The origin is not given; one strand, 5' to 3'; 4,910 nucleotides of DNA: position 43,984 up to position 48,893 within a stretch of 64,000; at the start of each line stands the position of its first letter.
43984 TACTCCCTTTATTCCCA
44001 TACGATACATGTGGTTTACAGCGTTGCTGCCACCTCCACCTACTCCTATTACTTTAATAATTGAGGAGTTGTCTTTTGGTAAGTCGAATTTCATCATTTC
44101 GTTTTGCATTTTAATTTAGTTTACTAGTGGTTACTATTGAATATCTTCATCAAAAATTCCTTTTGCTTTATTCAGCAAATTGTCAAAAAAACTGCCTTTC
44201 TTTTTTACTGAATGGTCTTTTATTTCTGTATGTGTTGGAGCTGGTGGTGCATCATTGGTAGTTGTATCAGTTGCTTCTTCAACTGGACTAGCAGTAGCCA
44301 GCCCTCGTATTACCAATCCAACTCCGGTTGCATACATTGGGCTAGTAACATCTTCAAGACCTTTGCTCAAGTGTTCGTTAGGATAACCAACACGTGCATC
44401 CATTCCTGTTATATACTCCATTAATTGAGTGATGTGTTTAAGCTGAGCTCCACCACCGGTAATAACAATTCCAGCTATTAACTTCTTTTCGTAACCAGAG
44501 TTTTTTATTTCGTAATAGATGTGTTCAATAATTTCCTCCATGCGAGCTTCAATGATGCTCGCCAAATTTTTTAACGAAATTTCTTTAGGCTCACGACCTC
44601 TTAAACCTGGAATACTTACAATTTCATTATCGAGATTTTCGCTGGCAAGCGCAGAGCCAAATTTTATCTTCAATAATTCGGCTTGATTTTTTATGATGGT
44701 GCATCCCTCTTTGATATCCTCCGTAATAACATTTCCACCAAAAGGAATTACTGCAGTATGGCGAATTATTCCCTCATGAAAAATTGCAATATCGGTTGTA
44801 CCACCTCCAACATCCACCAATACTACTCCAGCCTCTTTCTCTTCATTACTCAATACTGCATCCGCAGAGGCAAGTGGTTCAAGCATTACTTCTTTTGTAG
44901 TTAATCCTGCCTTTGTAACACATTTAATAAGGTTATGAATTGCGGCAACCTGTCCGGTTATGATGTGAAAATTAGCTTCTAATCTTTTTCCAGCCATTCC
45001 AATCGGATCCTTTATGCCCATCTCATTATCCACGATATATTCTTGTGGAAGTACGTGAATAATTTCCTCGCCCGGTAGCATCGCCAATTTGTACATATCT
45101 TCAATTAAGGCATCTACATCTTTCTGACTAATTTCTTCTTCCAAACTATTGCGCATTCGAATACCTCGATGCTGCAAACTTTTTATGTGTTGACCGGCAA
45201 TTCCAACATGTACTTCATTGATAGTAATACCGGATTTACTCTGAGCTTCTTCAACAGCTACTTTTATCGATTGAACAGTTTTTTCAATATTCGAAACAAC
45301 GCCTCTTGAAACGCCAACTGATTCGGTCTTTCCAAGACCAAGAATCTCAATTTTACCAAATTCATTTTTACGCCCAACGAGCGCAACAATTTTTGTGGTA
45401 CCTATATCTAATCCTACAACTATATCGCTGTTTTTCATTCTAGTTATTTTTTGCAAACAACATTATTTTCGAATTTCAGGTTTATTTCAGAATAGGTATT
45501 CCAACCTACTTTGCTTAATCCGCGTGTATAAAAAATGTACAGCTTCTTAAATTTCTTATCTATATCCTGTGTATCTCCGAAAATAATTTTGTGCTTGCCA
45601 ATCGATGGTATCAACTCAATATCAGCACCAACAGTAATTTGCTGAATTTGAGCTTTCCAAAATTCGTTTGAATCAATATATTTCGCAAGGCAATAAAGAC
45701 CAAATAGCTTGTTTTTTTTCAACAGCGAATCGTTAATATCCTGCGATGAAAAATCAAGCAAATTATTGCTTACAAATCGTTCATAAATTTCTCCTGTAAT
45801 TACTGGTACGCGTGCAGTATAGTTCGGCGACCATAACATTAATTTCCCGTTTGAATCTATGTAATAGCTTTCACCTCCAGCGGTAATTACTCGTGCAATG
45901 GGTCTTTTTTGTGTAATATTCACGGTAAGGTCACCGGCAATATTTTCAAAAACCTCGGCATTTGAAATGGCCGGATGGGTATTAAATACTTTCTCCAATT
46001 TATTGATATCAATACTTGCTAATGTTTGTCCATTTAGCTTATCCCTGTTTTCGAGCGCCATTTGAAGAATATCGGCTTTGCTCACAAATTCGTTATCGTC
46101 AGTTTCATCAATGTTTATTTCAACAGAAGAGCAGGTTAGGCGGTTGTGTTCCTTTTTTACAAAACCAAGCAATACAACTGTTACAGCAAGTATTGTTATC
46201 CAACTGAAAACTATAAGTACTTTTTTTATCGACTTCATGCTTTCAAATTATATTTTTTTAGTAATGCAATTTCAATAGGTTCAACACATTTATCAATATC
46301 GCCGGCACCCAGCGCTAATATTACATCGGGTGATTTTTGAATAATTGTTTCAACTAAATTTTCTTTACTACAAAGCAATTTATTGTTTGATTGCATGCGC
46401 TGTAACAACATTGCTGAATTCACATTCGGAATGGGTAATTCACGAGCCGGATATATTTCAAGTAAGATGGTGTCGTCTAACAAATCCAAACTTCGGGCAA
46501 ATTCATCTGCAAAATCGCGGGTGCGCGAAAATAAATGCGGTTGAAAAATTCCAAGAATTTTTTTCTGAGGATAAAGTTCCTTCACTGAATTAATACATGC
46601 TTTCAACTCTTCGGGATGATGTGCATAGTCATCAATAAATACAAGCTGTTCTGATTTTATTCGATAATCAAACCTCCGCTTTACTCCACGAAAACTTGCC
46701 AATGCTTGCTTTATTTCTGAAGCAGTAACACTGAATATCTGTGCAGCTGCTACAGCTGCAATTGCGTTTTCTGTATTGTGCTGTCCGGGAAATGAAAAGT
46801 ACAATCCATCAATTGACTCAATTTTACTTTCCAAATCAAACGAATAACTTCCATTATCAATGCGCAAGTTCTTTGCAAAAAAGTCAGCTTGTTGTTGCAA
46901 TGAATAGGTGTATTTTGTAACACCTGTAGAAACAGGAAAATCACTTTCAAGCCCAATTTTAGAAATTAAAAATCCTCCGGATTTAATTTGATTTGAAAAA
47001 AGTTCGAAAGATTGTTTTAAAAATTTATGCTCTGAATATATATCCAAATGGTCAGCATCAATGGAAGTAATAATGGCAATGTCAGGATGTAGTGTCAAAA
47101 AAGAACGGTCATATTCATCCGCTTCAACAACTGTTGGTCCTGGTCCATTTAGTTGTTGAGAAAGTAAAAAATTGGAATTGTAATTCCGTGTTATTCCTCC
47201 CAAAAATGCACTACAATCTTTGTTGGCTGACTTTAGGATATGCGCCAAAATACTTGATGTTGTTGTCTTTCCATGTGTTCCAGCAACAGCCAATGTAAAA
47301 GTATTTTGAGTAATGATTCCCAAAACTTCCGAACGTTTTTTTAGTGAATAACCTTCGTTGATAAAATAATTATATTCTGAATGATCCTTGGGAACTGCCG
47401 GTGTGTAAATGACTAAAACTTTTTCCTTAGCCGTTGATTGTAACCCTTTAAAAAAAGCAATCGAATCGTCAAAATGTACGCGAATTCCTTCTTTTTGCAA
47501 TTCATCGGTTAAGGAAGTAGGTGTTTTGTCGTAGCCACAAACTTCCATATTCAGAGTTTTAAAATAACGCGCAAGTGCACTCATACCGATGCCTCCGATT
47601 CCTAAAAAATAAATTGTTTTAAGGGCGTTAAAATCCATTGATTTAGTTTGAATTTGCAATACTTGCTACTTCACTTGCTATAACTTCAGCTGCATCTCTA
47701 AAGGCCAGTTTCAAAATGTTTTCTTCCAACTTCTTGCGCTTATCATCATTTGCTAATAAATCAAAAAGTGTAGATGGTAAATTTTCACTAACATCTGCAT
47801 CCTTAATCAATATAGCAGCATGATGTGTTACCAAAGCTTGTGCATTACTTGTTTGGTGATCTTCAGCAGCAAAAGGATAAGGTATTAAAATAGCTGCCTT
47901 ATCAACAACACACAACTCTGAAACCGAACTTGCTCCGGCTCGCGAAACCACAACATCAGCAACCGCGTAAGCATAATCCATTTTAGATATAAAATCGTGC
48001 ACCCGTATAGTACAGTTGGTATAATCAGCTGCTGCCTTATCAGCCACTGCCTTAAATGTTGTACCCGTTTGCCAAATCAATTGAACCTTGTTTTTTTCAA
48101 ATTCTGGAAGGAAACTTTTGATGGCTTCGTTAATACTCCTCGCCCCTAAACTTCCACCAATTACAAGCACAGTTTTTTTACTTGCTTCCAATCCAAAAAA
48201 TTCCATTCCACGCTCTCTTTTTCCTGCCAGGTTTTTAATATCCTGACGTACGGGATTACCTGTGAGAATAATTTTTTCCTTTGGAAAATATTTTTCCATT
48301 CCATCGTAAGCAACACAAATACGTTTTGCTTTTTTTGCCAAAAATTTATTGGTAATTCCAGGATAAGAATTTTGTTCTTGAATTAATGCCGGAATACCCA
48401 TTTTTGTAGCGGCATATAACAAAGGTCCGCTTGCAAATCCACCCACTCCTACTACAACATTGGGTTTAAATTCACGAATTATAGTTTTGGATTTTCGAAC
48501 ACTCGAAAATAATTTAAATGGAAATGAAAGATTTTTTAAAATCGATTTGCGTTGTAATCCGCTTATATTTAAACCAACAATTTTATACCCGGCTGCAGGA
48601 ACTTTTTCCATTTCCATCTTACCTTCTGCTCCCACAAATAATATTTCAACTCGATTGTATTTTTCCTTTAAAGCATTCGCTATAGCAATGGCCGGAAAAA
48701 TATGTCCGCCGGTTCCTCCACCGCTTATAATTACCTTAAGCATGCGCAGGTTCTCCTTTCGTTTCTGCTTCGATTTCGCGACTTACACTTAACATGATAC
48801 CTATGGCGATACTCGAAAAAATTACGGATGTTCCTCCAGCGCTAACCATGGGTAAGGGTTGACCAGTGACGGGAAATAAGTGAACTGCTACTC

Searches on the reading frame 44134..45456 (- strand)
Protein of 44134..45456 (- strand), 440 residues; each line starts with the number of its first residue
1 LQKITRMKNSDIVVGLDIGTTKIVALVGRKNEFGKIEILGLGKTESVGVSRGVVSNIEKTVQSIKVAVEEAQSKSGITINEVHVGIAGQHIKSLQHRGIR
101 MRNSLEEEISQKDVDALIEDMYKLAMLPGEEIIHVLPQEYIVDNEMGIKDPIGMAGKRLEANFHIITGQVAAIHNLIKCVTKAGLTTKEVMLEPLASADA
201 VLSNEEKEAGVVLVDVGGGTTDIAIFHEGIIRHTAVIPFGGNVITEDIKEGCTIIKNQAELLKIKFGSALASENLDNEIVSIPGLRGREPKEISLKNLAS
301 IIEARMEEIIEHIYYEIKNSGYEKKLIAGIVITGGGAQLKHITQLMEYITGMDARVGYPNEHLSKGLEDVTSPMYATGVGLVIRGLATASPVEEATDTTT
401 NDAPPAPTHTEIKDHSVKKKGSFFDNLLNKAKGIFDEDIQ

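Call 77: search_protein_families(library=pfam, proteins=[window:44134-45456:-], max_evalue=0.0001)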
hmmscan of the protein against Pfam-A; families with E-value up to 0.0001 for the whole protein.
window:44134-45456:- (440 aa): 6 families
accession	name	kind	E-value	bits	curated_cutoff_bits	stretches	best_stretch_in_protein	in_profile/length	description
PF14450.12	FtsA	-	1.4e-45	155.2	31.8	2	212-380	1-127/127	Cell division protein FtsA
PF02491.25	SHS2_FTSA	-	2.3e-28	98.8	25.4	1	88-167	1-79/79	SHS2 domain inserted in FTSA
PF06723.19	MreB_Mbl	-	4.2e-13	49.3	27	1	177-357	113-304/327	MreB/Mbl protein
PF11104.14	PilM_2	-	1.8e-09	37.5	27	1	173-265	138-236/340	Type IV pilus assembly protein PilM;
PF06277.17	EutA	-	1.1e-07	31.5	27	1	198-278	133-214/475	Ethanolamine utilisation protein EutA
PF00012.26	HSP70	-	6.2e-05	21.8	20.6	0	181-226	157-203/599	Hsp70 protein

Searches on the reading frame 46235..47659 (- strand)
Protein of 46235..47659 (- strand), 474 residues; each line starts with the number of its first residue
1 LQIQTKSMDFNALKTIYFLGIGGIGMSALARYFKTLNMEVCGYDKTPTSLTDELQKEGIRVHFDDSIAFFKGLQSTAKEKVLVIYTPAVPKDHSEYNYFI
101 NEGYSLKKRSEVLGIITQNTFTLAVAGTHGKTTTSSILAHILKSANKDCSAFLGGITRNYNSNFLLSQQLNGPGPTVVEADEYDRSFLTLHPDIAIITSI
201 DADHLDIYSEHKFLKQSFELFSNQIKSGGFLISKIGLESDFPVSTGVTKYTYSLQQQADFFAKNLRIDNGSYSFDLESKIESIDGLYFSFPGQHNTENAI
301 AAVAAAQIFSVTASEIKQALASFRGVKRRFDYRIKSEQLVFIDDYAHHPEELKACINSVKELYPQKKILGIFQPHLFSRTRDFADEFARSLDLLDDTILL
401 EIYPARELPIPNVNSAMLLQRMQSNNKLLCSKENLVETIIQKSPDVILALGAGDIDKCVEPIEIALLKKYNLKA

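Call 77: search_protein_families(library=pfam, proteins=[window:46235-47659:-], max_evalue=0.0001)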
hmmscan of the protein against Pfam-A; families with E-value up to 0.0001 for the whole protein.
window:46235-47659:- (474 aa): 3 families
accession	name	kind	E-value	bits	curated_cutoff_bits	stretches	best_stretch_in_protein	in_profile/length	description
PF08245.18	Mur_ligase_M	-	5.4e-22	79.2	24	1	125-306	1-200/200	Mur ligase middle domain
PF02875.26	Mur_ligase_C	-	1.6e-14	55.3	28.4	1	328-453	1-127/127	Mur ligase, glutamate ligase domain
PF01225.30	Mur_ligase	-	5.6e-14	52.7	21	1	15-118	1-92/95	Mur ligase family, catalytic domain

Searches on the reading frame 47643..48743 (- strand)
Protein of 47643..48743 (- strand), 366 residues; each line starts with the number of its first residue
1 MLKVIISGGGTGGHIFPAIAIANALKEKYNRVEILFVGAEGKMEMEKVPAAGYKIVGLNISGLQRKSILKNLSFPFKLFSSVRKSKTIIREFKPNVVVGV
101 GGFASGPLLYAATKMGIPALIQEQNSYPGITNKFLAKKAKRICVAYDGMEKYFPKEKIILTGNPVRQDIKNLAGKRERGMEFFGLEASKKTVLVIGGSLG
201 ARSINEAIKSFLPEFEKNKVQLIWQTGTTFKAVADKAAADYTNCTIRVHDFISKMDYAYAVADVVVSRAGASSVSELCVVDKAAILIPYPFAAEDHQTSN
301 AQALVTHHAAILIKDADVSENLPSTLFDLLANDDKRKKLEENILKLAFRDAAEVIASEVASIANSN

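Call 77: search_protein_families(library=pfam, proteins=[window:47643-48743:-], max_evalue=0.0001)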
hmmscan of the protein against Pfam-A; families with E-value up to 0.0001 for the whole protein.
window:47643-48743:- (366 aa): 2 families
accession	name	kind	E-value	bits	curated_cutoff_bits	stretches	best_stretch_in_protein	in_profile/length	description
PF03033.26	Glyco_transf_28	-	3.7e-39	134.4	26.2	1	4-143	1-138/139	Glycosyltransferase family 28 N-terminal domain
PF04101.22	Glyco_tran_28_C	-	4.6e-36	124.8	22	1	191-353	1-164/166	Glycosyltransferase family 28 C-terminal domain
